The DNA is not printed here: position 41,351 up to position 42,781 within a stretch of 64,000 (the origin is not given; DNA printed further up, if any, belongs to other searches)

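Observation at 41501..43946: Glycosyltransferase paralog hijacked in frame by a foreign acyltransferase-like cassette, leaving a 100-bp remnant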

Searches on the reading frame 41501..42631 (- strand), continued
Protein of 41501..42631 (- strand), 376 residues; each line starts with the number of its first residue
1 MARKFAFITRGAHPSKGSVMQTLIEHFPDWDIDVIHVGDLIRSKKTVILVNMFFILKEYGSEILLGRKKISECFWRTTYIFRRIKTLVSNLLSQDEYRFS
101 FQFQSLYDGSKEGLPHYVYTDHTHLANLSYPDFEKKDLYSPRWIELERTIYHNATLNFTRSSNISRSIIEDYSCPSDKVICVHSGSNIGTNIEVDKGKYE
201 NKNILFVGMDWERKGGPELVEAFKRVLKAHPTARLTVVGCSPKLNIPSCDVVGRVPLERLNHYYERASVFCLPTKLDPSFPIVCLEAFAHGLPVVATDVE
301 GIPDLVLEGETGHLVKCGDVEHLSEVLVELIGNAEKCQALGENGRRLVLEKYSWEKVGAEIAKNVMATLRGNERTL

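Call 36: find_encoding_contigs(protein=P0084, flank=6000, max_places=2)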
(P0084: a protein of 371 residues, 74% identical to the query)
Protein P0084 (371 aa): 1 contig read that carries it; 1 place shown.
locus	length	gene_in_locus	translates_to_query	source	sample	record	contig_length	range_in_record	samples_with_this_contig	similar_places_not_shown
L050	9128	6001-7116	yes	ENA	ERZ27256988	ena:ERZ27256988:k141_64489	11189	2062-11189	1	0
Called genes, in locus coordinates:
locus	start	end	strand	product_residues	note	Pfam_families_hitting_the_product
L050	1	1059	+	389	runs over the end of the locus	PF13439:Glyco_transf_4, PF13579:Glyco_trans_4_4, PF00534:Glycos_transf_1, PF13692:Glyco_trans_1_4, PF13524:Glyco_trans_1_2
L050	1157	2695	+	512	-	PF01943:Polysacc_synt, PF13440:Polysacc_synt_3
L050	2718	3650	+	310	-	PF00535:Glycos_transf_2, PF10111:Glyco_tranf_2_2, PF13641:Glyco_tranf_2_3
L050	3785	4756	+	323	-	PF00535:Glycos_transf_2, PF10111:Glyco_tranf_2_2, PF13641:Glyco_tranf_2_3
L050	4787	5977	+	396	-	PF00534:Glycos_transf_1, PF13692:Glyco_trans_1_4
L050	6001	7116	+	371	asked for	PF00534:Glycos_transf_1, PF13692:Glyco_trans_1_4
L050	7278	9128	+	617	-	?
